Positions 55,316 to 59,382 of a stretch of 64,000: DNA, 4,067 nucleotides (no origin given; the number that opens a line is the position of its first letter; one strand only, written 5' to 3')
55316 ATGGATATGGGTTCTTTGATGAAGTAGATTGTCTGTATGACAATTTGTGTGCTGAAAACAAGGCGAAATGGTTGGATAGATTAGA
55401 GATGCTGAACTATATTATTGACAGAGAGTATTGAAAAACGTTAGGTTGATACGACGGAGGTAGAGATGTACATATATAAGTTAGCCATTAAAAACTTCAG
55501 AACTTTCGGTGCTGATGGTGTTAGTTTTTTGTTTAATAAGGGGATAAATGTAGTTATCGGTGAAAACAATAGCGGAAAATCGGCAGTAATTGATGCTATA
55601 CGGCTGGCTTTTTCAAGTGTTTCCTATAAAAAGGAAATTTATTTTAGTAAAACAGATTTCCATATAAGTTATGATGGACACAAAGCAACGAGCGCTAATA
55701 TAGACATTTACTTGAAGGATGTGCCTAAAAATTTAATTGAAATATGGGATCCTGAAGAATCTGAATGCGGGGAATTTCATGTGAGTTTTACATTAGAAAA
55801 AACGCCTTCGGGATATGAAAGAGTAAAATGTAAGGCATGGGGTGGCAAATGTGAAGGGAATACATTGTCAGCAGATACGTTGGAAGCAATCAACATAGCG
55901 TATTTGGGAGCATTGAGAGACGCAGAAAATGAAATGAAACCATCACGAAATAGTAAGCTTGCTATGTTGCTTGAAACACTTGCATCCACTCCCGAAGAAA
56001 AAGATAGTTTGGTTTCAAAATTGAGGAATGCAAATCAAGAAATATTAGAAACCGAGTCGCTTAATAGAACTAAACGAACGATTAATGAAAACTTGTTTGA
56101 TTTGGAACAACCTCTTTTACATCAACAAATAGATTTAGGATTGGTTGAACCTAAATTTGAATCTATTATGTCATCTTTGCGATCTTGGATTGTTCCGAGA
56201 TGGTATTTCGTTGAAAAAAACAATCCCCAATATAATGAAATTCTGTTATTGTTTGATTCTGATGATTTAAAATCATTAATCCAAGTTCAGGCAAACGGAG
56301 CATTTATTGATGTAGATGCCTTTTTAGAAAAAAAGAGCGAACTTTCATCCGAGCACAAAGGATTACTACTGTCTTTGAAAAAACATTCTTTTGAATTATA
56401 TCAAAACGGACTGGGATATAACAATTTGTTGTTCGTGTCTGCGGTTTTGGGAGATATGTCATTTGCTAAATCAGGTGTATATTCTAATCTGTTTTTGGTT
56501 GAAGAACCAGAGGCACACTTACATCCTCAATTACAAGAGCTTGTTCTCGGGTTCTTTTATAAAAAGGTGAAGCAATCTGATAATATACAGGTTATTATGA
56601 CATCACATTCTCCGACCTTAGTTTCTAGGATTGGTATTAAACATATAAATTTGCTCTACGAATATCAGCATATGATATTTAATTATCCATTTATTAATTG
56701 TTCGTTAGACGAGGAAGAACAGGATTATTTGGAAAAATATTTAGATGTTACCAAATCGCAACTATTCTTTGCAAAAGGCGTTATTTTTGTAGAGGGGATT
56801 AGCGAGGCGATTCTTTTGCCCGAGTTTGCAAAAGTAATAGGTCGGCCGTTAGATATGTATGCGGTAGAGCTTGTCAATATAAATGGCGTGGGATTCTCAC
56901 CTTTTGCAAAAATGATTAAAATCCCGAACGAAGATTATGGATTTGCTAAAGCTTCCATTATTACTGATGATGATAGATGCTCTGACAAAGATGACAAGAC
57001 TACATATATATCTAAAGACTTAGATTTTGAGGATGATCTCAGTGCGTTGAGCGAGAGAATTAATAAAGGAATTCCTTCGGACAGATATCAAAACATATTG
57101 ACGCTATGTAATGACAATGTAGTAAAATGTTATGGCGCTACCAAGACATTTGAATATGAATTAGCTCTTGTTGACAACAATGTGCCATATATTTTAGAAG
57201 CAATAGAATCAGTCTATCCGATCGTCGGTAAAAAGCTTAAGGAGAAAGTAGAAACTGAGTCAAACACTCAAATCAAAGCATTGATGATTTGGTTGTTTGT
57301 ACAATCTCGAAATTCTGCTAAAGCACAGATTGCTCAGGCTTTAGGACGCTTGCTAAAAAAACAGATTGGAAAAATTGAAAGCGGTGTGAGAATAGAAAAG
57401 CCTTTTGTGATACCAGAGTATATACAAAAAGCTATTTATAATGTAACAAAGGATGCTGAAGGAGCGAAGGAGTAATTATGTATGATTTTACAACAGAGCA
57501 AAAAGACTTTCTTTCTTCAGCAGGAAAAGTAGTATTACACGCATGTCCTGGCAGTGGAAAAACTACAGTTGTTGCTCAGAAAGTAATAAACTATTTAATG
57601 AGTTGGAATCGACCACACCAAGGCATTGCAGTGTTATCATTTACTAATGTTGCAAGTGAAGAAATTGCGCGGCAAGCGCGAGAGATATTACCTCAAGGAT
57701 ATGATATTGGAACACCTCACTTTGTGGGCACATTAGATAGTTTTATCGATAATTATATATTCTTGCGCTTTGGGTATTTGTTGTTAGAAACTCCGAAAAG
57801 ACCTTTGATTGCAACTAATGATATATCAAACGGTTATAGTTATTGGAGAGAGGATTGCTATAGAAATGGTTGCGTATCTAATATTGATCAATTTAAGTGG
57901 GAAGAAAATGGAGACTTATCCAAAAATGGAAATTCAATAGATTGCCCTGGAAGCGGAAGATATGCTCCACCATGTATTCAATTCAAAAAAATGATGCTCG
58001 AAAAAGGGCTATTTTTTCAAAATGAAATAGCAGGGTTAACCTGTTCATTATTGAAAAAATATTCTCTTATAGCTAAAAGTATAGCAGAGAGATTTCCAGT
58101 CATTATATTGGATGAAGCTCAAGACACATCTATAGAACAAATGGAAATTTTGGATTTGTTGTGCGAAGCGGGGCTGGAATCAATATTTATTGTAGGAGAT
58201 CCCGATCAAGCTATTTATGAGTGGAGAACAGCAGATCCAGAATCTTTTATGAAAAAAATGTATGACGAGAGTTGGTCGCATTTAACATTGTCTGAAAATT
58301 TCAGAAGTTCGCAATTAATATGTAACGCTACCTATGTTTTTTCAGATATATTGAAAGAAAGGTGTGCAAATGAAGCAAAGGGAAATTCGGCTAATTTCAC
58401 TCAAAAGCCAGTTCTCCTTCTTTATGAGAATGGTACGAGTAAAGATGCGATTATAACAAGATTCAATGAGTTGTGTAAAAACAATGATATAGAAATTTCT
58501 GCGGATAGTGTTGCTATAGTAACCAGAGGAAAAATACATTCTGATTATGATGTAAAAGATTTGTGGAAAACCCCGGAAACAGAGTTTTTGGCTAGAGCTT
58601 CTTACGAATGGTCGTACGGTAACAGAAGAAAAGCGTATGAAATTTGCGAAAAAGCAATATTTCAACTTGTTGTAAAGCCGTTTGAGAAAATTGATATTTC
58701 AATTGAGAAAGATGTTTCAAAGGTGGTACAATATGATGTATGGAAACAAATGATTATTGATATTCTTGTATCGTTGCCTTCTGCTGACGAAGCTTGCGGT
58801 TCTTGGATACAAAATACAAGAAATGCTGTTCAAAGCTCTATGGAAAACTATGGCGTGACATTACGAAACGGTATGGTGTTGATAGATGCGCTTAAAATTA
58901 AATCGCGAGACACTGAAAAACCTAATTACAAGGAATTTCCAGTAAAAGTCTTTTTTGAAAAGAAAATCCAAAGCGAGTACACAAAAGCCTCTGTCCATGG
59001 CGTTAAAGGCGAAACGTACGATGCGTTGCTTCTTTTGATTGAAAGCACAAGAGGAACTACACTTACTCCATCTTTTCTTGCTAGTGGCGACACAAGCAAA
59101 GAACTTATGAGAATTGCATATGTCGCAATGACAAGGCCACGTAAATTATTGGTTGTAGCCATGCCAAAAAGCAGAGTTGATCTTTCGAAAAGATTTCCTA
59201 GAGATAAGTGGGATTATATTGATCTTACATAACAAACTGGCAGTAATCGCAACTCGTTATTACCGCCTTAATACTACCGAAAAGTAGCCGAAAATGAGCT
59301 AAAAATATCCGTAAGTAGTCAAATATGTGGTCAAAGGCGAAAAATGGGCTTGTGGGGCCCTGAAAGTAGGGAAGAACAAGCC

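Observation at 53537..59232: Gabija-like OLD nuclease + UvrD helicase pair sits in a four-gene operon behind two unassignable proteins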

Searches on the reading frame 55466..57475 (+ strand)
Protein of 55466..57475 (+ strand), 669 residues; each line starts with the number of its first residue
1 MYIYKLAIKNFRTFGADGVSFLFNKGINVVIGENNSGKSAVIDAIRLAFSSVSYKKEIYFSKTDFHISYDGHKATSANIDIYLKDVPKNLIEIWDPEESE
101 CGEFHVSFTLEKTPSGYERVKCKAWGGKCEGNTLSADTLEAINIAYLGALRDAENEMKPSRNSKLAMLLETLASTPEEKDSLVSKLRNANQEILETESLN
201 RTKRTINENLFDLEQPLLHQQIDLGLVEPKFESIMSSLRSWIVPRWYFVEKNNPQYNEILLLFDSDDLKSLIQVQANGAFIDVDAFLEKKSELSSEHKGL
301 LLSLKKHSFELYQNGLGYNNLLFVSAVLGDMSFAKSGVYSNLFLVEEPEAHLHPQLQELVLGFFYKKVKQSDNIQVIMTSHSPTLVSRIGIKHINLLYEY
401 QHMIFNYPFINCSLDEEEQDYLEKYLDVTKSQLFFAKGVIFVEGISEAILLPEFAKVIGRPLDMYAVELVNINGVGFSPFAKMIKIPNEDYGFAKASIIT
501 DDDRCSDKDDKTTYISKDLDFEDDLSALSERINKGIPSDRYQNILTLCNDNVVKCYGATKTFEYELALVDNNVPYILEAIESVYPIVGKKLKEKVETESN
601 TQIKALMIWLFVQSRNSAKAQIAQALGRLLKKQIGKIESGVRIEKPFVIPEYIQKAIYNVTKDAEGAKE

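Call 4: search_protein_families(library=padloc, proteins=[window:55466-57475:+], max_evalue=0.01)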
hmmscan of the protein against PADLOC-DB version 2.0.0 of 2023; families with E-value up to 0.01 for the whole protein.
window:55466-57475:+ (669 aa): 147 families (the best 25 are shown)
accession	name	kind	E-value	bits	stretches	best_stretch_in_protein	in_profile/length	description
PDLC00071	GajA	-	1.2e-165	550.7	1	1-664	1-585/588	AAA ATPase domain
PDLC00091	GajA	-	2.9e-129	430.7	2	306-663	261-622/627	AAA ATPase domain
PDLC00096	GajA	-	4.2e-116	387.2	2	300-664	248-616/630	AAA ATPase domain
PDLC00083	GajA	-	4.8e-116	386.7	1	1-662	1-637/639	AAA ATPase domain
PDLC00080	GajA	-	2.4e-102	341.7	1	1-663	1-621/622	AAA ATPase domain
PDLC00099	GajA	-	5.6e-101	337.4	2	263-665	241-622/626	AAA ATPase domain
PDLC00073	GajA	-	1.4e-90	302.9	2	308-662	245-588/589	AAA ATPase domain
PDLC00070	GajA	-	2.5e-81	272.1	2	308-663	257-594/596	AAA ATPase domain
PDLC00069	GajA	-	1.7e-80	269.3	3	308-578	296-579/687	AAA ATPase domain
PDLC00064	GajA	-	6e-80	267.5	2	300-662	88-458/464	AAA ATPase domain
PDLC00101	GajA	-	2.8e-75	252.4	3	302-505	237-438/632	AAA ATPase domain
PDLC00077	GajA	-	3.5e-69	232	3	292-545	282-534/616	AAA ATPase domain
PDLC00092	GajA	-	3.1e-65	218.8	3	301-658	271-599/604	AAA ATPase domain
PDLC00072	GajA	-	9.2e-64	214.1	3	291-663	289-641/709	AAA ATPase domain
PDLC00100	GajA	-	4.5e-48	162.4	3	1-226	1-216/619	AAA ATPase domain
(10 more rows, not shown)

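Call 5: search_protein_families(library=pfam, proteins=[window:55466-57475:+], max_evalue=0.1)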
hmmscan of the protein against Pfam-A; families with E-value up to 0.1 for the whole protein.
window:55466-57475:+ (669 aa): 8 families
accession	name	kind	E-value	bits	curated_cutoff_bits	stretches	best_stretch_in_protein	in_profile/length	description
PF13175.12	AAA_15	-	1.2e-35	124.3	32.1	1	1-386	1-374/374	AAA ATPase domain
PF13304.12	AAA_21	-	2.6e-20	74.1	27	2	266-387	190-304/304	AAA domain, putative AbiEii toxin, Type IV TA system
PF13476.12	AAA_23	-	2.1e-13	51.8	27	1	5-208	1-195/201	AAA domain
PF11398.14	DUF2813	-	1e-12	48.6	21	2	1-83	1-78/372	Protein of unknown function (DUF2813)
PF02463.25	SMC_N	-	1.9e-12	47.5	40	1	2-88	1-88/220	RecF/RecN/SMC N terminal domain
PF20469.4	OLD-like_TOPRIM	-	3.1e-12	47.3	23.2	1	434-503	1-67/67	Overcoming lysogenization defect protein-like, TOPRIM domain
PF13555.12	AAA_29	-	0.00019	21.5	27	1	7-48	5-45/61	P-loop containing region of AAA domain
PF13514.12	AAA_27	-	0.012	15.7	22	1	1-47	1-48/206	AAA domain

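Call 6: search_protein_families(library=ncbifam, proteins=[window:55466-57475:+], max_evalue=0.1)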
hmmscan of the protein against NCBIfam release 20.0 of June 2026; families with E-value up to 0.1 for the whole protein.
window:55466-57475:+ (669 aa): 24 families
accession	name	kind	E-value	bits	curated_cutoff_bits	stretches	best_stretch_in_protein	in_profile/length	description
NF038234.1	retron_eff_Eco8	equivalog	1.6e-13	50.2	250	2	333-448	266-388/679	retron Eco8 family effector endonuclease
NF041760.1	PtuA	equivalog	2e-12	46.8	500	2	344-399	381-433/524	retron Ec78 anti-phage system effector ATPase PtuA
NF003034.1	PRK03918.1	equivalog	1.7e-08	32.9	700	1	1-65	1-63/878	DNA double-strand break repair ATPase Rad50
NF047739.1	antiphage_MADS3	equivalog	1.8e-07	30.7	420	1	340-394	337-387/427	methylation-associated defense system AAA family ATPase MAD3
TIGR02169.1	SMC_prok_A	equivalog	2.4e-07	28.9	729.4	1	2-83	1-83/1165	chromosome segregation protein SMC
NF002244.0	PRK01156.1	equivalog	1.8e-06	26.3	847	1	1-50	1-48/895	DNA double-strand break repair ATPase Rad50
TIGR00611.2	recf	equivalog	4.1e-06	26.2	172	1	4-56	2-52/339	DNA replication/repair protein RecF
NF045780.1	TrlF_fam_ATP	equivalog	5.4e-06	25.4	350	1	4-100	291-380/944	TrlF family AAA-like ATPase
TIGR02168.1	SMC_prok_B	equivalog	2.8e-05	22.1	567.35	1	3-48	2-46/1181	chromosome segregation protein SMC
TIGR04435.1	restrict_AAA_1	hypoth_equivalog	3.1e-05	22.9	300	1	340-388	419-472/568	restriction system-associated AAA family ATPase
NF041034.1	Rad50_Sulf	equivalog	6e-05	21.1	1000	1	1-52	1-50/872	DNA double-strand break repair ATPase Rad50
NF045487.1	ASRP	equivalog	0.00016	20.5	300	1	19-52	8-41/593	archaea-specific SMC-related protein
NF002572.0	PRK02224.1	equivalog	0.00057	18.3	1087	1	1-48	1-46/888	DNA double-strand break repair ATPase Rad50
NF042955.1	Ppl_antiphage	equivalog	0.0007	17.6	1000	1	27-99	279-351/882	anti-phage protein Ppl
NF010680.0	PRK14079.1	equivalog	0.0024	16.9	386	1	3-50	3-48/349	recombination protein F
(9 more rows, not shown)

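Call 62: search_solved_structures(query=window:55466-57475:+, max_evalue=0.00001, show_alignments=1)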
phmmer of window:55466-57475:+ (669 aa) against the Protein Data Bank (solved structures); distinct sequences matched with E-value up to 0.00001: 3.
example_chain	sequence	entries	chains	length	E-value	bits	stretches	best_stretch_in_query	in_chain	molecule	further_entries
6nk8_A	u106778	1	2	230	1.3e-14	56.5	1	417-485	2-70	Class 2 OLD family nuclease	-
6njv_A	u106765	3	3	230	5.3e-14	54.5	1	419-485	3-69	Xcc_CTR_I | Xcc_ctr_pt | Xcc_ctr_Hg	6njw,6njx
6p74_A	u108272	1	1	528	1.4e-06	30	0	331-454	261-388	Putative ATP-dependent endonuclease of the OLD family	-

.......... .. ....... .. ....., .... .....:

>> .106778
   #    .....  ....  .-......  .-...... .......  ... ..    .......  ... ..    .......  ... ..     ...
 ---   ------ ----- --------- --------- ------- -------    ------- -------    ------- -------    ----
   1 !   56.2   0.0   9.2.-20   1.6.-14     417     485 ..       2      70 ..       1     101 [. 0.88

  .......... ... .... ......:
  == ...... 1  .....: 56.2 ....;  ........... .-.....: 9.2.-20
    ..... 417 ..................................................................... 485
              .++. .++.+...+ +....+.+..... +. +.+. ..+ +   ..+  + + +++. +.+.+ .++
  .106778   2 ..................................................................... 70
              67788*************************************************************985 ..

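Call 77: search_dna_similar(query=window:55466-57475:+, collection=plasmids, mode=protein, max_rows=15)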
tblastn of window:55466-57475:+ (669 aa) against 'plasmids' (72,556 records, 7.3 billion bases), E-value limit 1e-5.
Records with a match: 427; places in all: 438; records where one place covers at least 80% of the query: 26.
Best place of each record, by identity: <60% 427.
By first word of the organism name: Rhizobium 43; Klebsiella 35; Enterococcus 28; Burkholderia 25; Bacillus 22; Citrobacter 20; Agrobacterium 19; Enterobacter 19; Streptomyces 18; Sinorhizobium 15; and 84 more.
By predicted mobility (MOB-suite, as given by PLSDB): conjugative 203; non-mobilizable 130; mobilizable 94.
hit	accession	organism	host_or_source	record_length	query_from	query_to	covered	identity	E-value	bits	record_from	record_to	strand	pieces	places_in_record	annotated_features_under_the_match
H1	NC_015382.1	Burkholderia gladioli BSR3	-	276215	1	665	90%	29.4%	2e-28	210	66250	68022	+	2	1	AAA family ATPase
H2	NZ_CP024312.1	Rhizobium sp. NXC24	Phaseolus vulgaris,cell culture,plant ...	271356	1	662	90%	29.5%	6e-33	229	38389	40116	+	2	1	ATP-dependent endonuclease | ATP-dependent helicase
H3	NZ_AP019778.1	Methylomonas koyamae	-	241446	1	665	90%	28.9%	1e-25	218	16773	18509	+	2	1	AAA family ATPase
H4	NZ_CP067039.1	Agrobacterium fabrum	-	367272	1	657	89%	29.3%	1e-31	228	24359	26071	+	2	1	ATP-dependent endonuclease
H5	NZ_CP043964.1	Agrobacterium fabrum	Prosopis cineraria,pure bacterial ...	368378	1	657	89%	29.3%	1e-31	228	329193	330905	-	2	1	ATP-dependent endonuclease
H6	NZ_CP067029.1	Agrobacterium fabrum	-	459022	1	657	89%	29.3%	1e-31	228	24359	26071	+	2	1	ATP-dependent endonuclease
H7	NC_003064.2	Agrobacterium fabrum str. C58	-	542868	1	657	89%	29.3%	1e-31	228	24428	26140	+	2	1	ATP-dependent endonuclease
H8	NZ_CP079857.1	Agrobacterium fabrum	-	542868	1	657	89%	29.3%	1e-31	228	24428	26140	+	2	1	ATP-dependent endonuclease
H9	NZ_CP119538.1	Agrobacterium fabrum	-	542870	1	657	89%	29.3%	1e-31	228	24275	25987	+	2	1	ATP-dependent endonuclease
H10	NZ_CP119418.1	Agrobacterium fabrum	-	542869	1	657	89%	29.3%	1e-31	228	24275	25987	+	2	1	ATP-dependent endonuclease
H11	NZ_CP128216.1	Agrobacterium fabrum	whole organism,plant root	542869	1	657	89%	29.3%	1e-31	228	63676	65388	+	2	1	ATP-dependent endonuclease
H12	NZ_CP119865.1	Agrobacterium fabrum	-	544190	1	657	89%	29.3%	1e-31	228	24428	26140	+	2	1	ATP-dependent endonuclease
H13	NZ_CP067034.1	Agrobacterium fabrum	-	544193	1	657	89%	29.3%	1e-31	228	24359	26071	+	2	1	ATP-dependent endonuclease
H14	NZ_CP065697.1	Delftia acidovorans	-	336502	1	662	90%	28.7%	2e-27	229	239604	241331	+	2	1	ATP-dependent endonuclease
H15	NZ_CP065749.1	Delftia lacustris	-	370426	1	662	90%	28.7%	2e-27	229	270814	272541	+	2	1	ATP-dependent endonuclease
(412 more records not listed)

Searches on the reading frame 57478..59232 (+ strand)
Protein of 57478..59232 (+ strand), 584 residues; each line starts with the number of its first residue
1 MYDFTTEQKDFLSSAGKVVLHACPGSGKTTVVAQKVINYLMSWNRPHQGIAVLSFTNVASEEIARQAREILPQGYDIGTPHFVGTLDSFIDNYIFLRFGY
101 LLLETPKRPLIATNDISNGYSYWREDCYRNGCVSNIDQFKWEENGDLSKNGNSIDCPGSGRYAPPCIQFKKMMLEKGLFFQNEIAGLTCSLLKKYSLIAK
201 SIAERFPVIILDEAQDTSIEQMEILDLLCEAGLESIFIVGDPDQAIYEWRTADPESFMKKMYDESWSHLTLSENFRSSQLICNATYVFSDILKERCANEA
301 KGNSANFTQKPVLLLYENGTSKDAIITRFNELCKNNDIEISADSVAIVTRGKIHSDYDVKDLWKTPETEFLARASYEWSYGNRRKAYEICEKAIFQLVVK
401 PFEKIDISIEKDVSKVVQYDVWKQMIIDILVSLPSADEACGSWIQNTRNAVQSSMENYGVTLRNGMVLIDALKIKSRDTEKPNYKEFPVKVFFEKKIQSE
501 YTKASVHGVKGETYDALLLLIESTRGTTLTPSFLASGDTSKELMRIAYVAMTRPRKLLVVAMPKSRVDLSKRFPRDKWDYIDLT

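Call 4: search_protein_families(library=padloc, proteins=[window:57478-59232:+], max_evalue=0.01)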
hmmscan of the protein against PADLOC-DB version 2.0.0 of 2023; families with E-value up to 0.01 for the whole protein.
window:57478-59232:+ (584 aa): 54 families (the best 25 are shown)
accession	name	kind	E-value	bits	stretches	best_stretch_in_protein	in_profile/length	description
PDLC00138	GajB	-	2.1e-158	526.6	1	4-569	5-574/581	UrvD helicase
PDLC00129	GajB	-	7.1e-84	280.5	1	2-565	10-576/594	UrvD helicase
PDLC00112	GajB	-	3.5e-67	225.3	1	3-568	6-563/581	UrvD helicase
PDLC00136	GajB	-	2.2e-59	199.8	1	3-569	5-554/570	UrvD helicase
PDLC00147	GajB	-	3.4e-53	179.5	2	166-572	193-623/637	UrvD helicase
PDLC00126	GajB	-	2.2e-52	176.7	2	3-524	20-521/606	UrvD helicase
PDLC00131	GajB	-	9.7e-51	171.4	1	4-582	25-646/647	UrvD helicase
PDLC00142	GajB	-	5.8e-48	161.6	2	170-564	178-566/583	UrvD helicase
PDLC00117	GajB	-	3.1e-45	152.8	1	6-564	18-576/604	UrvD helicase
PDLC00106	GajB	-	4e-45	152.4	1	4-567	4-556/577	UrvD helicase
PDLC00123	GajB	-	4.3e-44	149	2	171-350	142-313/540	UrvD helicase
PDLC00127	GajB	-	3.3e-42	142.8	1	3-567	8-571/594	UrvD helicase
PDLC00130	GajB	-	7e-41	138.1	1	1-341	1-337/589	UrvD helicase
PDLC00149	GajB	-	8.3e-41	138.1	1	4-567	7-558/577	UrvD helicase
PDLC00105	GajB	-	2.2e-39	133.7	3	4-96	29-121/649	UrvD helicase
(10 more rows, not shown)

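Call 5: search_protein_families(library=pfam, proteins=[window:57478-59232:+], max_evalue=0.1)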
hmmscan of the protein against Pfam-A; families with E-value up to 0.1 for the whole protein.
window:57478-59232:+ (584 aa): 11 families
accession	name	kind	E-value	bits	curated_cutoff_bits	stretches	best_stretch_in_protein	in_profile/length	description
PF00580.27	UvrD-helicase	-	8.4e-34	117.9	23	1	7-260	4-266/271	UvrD/REP helicase N-terminal domain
PF13245.12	AAA_19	-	4.7e-13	49.9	25.1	1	16-248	12-132/134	AAA domain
PF13361.12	UvrD_C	-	2.1e-08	34.4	25.6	1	505-562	291-347/350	UvrD-like helicase C-terminal domain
PF01443.25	Viral_helicase1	-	3.3e-06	27.5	21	0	19-38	2-21/228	Viral superfamily 1 RNA helicase core domain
PF13401.12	AAA_22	-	1.7e-05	25.6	27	0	198-242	75-124/130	AAA domain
PF13604.12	AAA_30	-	8.6e-05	22.8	27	0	200-245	84-128/191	AAA domain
PF02562.22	PhoH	-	0.00082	19.4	27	1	208-246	122-159/205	PhoH-like protein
PF03266.21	NTPase_1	-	0.0013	19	23.9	1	18-53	2-36/168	NTPase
PF13086.12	AAA_11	-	0.0073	16.5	27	0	10-63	12-68/257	AAA domain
PF00270.35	DEAD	-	0.018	15.2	26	0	15-73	14-71/167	DEAD/DEAH box helicase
PF20720.3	nSTAND3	-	0.093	12.9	27.2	0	7-41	9-43/155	Novel STAND NTPase 3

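Call 6: search_protein_families(library=ncbifam, proteins=[window:57478-59232:+], max_evalue=0.1)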
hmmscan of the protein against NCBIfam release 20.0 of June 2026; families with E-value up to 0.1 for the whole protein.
window:57478-59232:+ (584 aa): 15 families
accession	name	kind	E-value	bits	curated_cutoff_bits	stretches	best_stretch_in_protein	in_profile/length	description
TIGR00609.1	recB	equivalog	6.9e-30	103.9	696.05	2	196-289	362-456/1175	exodeoxyribonuclease V subunit beta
TIGR02785.1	addA_Gpos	equivalog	3.7e-23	81.4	707.65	2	185-296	364-488/1234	helicase-exonuclease AddAB subunit AddA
TIGR01073.1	pcrA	equivalog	5.5e-22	77.9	911.2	2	187-354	191-356/725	DNA helicase PcrA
TIGR01075.1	uvrD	equivalog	1e-20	73.6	1144.45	2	188-295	191-298/715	DNA helicase II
NF008743.0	PRK11773.1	equivalog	1.4e-20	73.2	965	2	188-299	196-307/720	DNA helicase II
TIGR01074.1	rep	equivalog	1.4e-19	69.8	951.45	2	187-285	188-286/668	DNA helicase Rep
NF008172.0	PRK10919.1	equivalog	2.1e-15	56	1168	1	14-287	14-289/673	DNA helicase Rep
NF010485.0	PRK13909.1-2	equivalog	2.9e-15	55.6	650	1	205-303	331-439/909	RecB-like helicase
TIGR02784.1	addA_alphas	equivalog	3.7e-15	55.4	860.75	2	209-292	394-497/1138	double-strand break repair helicase AddA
NF008128.0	PRK10876.1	equivalog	4.5e-14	51.1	1697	1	196-285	368-457/1181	exodeoxyribonuclease V subunit beta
NF010487.0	PRK13909.1-4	equivalog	1.4e-09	36.8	759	1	204-293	326-425/924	RecB-like helicase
NF008276.0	PRK11054.1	equivalog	1.5e-07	30.3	543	1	208-255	433-481/684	DNA helicase IV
NF041258.1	motor_HelR_2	exception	0.0039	15.4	1100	0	208-282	516-588/713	RNA polymerase recycling motor ATPase HelR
NF041254.1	motor_HelR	exception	0.034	12.4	750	0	201-279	514-589/706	RNA polymerase recycling motor ATPase HelR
NF041465.1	HelD_MYCSM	equivalog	0.076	11.1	1051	0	13-45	187-218/719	RNA polymerase recycling motor HelD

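Call 63: search_solved_structures(query=window:57478-59232:+, max_evalue=0.00001)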
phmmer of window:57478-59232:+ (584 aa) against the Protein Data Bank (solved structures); distinct sequences matched with E-value up to 0.00001: 22.
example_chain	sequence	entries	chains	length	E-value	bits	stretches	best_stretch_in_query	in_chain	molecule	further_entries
8jqb_E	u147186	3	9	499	1.3e-17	66.7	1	187-293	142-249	Gabija protein GajB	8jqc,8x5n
8iud_A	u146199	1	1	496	1.8e-17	66.3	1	187-293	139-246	Gabija protein GajB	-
8j4t_G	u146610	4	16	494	1.9e-17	66.2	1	187-293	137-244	Gabija protein GajB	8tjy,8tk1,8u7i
8sm3_B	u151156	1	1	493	2.2e-17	66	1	187-293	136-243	Gabija protein GajB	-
4c2u_A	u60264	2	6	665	9.4e-13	50.7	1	16-286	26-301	DNA HELICASE II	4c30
4c2t_A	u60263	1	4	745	1.5e-12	50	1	16-285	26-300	DNA HELICASE II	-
1uaa_A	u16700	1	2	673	3e-12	49.1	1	16-287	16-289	PROTEIN (ATP-DEPENDENT DNA HELICASE REP.)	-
1pjr_A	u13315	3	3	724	1.7e-11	46.5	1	188-292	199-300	PCRA | ATP-DEPENDENT HELICASE PCRA | HELICASE PCRA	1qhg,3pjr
3u44_A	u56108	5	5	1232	1.1e-10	43.9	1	198-292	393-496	ATP-dependent helicase/nuclease subunit A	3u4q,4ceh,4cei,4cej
2pjr_A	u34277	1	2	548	1.3e-10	43.6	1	188-292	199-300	PROTEIN (HELICASE PCRA)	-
3lfu_A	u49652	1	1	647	2.4e-10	42.7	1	199-286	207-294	DNA helicase II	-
2is1_A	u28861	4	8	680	2.9e-10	42.5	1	199-286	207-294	DNA helicase II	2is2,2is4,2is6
1w36_B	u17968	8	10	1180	8e-10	41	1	180-285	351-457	EXODEOXYRIBONUCLEASE V BETA CHAIN | RecBCD enzyme subunit RecB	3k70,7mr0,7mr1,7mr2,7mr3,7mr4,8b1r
8b1t_B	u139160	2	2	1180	8.1e-10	41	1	180-285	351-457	RecBCD enzyme subunit RecB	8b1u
5mbv_B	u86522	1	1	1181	8.1e-10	41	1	180-285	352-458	RecBCD enzyme subunit RecB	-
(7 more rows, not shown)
